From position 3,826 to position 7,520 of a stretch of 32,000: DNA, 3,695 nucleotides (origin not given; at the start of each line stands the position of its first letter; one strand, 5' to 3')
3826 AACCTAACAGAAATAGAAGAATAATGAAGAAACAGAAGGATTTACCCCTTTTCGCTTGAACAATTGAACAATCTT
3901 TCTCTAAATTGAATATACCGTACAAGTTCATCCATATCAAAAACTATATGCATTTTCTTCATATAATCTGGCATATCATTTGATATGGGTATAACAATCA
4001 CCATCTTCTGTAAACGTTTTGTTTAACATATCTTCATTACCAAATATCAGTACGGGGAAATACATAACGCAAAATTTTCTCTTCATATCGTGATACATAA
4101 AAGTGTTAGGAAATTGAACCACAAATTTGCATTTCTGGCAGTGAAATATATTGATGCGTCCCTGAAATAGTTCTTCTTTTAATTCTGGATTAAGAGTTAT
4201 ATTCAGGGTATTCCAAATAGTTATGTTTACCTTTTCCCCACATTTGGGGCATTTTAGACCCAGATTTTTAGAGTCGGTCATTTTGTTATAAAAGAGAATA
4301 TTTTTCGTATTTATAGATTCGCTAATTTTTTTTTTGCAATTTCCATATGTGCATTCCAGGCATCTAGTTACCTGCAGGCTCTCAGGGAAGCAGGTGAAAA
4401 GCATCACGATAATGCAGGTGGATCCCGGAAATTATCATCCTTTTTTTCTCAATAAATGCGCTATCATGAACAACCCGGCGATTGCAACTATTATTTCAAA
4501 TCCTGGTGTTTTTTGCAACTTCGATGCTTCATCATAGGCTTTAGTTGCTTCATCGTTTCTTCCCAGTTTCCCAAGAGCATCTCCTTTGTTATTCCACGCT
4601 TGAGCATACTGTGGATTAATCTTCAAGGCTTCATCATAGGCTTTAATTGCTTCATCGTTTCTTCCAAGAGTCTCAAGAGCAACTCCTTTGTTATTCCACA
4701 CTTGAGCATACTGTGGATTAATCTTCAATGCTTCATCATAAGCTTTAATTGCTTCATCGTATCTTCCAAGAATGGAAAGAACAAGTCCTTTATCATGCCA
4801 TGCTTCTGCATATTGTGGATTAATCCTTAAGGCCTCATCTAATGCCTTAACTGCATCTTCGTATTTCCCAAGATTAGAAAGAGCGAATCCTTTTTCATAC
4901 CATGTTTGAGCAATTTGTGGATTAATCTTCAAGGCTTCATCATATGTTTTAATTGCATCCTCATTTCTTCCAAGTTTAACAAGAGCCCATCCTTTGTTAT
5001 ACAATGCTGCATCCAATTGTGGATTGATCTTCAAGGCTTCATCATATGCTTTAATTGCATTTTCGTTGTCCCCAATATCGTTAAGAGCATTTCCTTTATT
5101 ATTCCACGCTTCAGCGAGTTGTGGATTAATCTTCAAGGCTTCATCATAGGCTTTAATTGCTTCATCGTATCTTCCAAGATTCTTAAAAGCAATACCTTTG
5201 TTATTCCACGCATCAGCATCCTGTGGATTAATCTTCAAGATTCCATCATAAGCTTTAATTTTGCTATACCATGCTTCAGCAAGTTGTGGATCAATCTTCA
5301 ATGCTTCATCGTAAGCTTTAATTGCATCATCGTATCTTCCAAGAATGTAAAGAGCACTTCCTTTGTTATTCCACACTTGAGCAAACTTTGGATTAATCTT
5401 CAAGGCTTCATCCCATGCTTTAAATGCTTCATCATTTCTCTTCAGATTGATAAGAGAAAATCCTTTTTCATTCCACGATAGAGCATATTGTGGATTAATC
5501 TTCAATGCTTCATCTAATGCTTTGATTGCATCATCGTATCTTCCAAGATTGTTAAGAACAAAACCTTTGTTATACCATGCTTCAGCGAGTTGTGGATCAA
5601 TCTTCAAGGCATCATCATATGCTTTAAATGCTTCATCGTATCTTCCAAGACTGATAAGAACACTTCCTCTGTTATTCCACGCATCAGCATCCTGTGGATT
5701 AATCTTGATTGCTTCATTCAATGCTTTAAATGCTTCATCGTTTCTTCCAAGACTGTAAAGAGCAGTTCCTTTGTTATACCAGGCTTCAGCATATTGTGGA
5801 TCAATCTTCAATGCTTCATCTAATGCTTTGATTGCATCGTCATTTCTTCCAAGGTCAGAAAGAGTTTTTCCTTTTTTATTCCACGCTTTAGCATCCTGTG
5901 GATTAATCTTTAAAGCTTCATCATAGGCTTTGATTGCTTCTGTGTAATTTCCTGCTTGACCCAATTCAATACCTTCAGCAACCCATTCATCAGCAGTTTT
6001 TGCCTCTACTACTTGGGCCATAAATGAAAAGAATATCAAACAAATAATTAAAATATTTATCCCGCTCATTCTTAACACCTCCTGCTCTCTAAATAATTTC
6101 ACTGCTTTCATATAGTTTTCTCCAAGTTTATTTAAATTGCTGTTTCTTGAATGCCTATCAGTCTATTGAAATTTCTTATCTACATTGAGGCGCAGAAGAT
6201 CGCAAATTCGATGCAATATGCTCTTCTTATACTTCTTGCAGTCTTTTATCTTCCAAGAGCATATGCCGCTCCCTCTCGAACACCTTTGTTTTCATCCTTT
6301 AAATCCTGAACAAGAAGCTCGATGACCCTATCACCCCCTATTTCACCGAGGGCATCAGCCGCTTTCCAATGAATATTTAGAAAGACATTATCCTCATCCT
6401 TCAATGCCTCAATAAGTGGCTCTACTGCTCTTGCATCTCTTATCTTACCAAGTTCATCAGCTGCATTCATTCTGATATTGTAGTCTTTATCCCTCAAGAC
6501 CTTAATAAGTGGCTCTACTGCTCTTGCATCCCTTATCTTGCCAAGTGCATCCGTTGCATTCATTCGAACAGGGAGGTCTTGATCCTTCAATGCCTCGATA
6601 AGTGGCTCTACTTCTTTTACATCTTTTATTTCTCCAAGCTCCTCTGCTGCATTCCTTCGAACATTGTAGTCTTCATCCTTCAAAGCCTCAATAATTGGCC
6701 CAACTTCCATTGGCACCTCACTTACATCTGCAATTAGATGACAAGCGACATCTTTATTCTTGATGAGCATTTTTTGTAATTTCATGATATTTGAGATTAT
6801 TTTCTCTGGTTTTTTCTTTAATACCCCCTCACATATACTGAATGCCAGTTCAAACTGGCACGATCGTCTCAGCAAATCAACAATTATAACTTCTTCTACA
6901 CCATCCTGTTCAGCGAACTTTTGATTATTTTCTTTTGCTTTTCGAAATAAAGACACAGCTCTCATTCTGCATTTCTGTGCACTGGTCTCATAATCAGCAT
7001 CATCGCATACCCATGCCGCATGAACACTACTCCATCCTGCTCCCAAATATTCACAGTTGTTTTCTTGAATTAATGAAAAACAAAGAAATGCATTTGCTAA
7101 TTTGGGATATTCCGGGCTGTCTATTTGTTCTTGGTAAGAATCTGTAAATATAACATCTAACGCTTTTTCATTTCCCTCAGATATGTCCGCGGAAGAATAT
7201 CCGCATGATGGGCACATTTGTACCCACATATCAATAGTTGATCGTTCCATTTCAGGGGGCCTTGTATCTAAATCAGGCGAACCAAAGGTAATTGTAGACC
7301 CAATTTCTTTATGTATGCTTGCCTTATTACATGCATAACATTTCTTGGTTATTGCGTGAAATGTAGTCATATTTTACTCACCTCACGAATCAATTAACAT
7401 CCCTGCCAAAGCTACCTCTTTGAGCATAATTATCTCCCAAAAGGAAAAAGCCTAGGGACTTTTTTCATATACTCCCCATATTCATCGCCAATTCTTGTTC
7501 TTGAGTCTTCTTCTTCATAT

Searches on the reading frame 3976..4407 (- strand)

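Call 9: search_protein_families(library=pfam, proteins=[window:3976-4407:-], max_evalue=0.001)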
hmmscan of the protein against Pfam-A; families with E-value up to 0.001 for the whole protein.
window:3976-4407:- (143 aa): 1 family
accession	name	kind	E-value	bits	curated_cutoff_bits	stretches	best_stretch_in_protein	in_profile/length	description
PF14353.12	CpXC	-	1.3e-19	70.8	25.4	1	51-118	1-68/121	CpXC protein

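Call 101: search_protein_families(library=padloc, proteins=[window:3976-4407:-], max_evalue=0.001)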
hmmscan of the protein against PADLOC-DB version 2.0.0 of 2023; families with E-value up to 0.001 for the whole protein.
window:3976-4407:- (143 aa): 0 families

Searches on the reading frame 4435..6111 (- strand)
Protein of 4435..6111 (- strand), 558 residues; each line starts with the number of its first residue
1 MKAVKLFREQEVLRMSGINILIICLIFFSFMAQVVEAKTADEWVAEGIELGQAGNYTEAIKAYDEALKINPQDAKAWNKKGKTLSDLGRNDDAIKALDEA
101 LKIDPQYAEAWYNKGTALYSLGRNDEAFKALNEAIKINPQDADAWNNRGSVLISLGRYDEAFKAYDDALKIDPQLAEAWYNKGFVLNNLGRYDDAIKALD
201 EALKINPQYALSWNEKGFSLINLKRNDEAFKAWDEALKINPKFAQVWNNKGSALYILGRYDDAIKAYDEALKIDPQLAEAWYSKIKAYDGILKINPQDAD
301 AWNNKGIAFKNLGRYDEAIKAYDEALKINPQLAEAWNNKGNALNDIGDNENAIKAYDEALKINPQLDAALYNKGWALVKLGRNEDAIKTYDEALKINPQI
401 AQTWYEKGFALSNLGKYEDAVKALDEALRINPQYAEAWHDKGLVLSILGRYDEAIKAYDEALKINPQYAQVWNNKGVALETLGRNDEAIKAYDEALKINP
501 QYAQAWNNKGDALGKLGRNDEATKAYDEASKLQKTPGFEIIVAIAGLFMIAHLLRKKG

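Call 9: search_protein_families(library=pfam, proteins=[window:4435-6111:-], max_evalue=0.001)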
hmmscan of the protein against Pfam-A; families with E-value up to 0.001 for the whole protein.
window:4435-6111:- (558 aa): 55 families (the best 25 are shown)
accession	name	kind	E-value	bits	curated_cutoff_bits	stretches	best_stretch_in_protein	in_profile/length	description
PF00515.34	TPR_1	-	4.8e-138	444.4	27.8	14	299-331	1-33/34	Tetratricopeptide repeat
PF07719.23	TPR_2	-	1.8e-120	383.7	27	14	299-331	1-33/34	Tetratricopeptide repeat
PF13414.12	TPR_11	-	1e-114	374.5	26.8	13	445-483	4-42/42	TPR repeat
PF13432.12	TPR_16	-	8.8e-112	365.3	32.7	12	79-142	2-65/65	Tetratricopeptide repeat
PF13181.12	TPR_8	-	2.5e-111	354.9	25.7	12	299-331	1-33/34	Tetratricopeptide repeat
PF13431.12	TPR_17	-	1.2e-96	309.5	24.4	12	164-196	1-33/34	Tetratricopeptide repeat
PF13428.12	TPR_14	-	4.6e-79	252.9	23.5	11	109-149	2-42/44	Tetratricopeptide repeat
PF13424.12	TPR_12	-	4.8e-68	225.8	30.1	9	435-499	3-75/77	Tetratricopeptide repeat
PF14559.12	TPR_19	-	1.1e-60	202.2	25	9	87-145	4-62/68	Tetratricopeptide repeat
PF13371.12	TPR_9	-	2.1e-49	165.9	35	6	153-208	6-61/73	Tetratricopeptide repeat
PF01239.28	PPTA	-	9.8e-41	135.3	29.5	0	125-152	2-29/32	Protein prenyltransferase alpha subunit repeat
PF13374.12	TPR_10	-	4.4e-38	128.7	27.5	0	146-171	6-31/42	Tetratricopeptide repeat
PF13176.12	TPR_7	-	1.7e-36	121.6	27.9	0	301-331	1-31/36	Tetratricopeptide repeat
PF13174.12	TPR_6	-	3.8e-34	115.4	26.3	0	369-399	2-32/33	Tetratricopeptide repeat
PF12895.13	ANAPC3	-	1.4e-30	105.8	27.2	4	348-427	4-82/82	Anaphase-promoting complex, cyclosome, subunit 3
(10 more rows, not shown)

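Call 101: search_protein_families(library=padloc, proteins=[window:4435-6111:-], max_evalue=0.001)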
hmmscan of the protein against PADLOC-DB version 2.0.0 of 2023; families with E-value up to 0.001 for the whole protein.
window:4435-6111:- (558 aa): 4 families
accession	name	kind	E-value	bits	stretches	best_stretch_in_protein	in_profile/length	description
PDLC01171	TPR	-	5.4e-15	53.4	2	308-508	80-290/504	TPR repeats containing protein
PDLC01101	PrimPol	-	6.7e-14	49.4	1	70-143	29-102/490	adaptation polymerase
PDLC01172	TPR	-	4.1e-12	43.7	0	183-210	91-118/448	TPR repeats containing protein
PDLC04781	PDC-M71B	-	4.5e-10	36.9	0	478-547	358-427/515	-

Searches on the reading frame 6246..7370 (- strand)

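Call 9: search_protein_families(library=pfam, proteins=[window:6246-7370:-], max_evalue=0.001)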
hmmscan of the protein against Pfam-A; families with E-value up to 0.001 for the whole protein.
window:6246-7370:- (374 aa): 10 families
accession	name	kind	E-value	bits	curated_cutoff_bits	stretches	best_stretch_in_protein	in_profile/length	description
PF13646.12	HEAT_2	-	3.8e-47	158.9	27.7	4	254-328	1-76/88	HEAT repeats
PF03130.22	HEAT_PBS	-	8.6e-22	75.6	20.9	2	268-294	1-27/27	PBS lyase HEAT-like repeat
PF02985.28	HEAT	-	5.9e-18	63.7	23.5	0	225-248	4-27/31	HEAT repeat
PF00514.29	Arm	-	1.3e-12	47.7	20.6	0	279-304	8-33/41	Armadillo/beta-catenin-like repeat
PF25767.1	ARM_TBCD_2nd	-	2.8e-08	33.9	29.7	0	284-311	78-105/245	Tubulin-specific chaperone D-like, ARM repeats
PF13513.12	HEAT_EZ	-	1.7e-07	32.1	27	0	348-374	28-54/55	HEAT-like repeat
PF25786.1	HEAT_GCN1_C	-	8.9e-07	29.5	27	0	254-279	29-54/151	GCN1-like, C-terminal HEAT repeats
PF12717.13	Cnd1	-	2.8e-06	27.9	26.4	0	254-279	23-48/162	non-SMC mitotic condensation complex subunit 1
PF12755.13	Vac14_Fab1_bd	-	6e-05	24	22.1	0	223-248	29-54/97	Vacuolar 14 Fab1-binding region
PF24714.1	TOR1L1_N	-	0.00038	20.3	43.3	0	219-249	209-239/281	TORTIFOLIA1 N-terminal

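Call 101: search_protein_families(library=padloc, proteins=[window:6246-7370:-], max_evalue=0.001)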
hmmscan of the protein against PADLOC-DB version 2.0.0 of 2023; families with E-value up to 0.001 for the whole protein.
window:6246-7370:- (374 aa): 1 family
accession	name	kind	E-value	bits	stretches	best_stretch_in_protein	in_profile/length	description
PDLC02919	HEAT-ARM_XIII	-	1.3e-14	50.7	2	284-374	1483-1571/1972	-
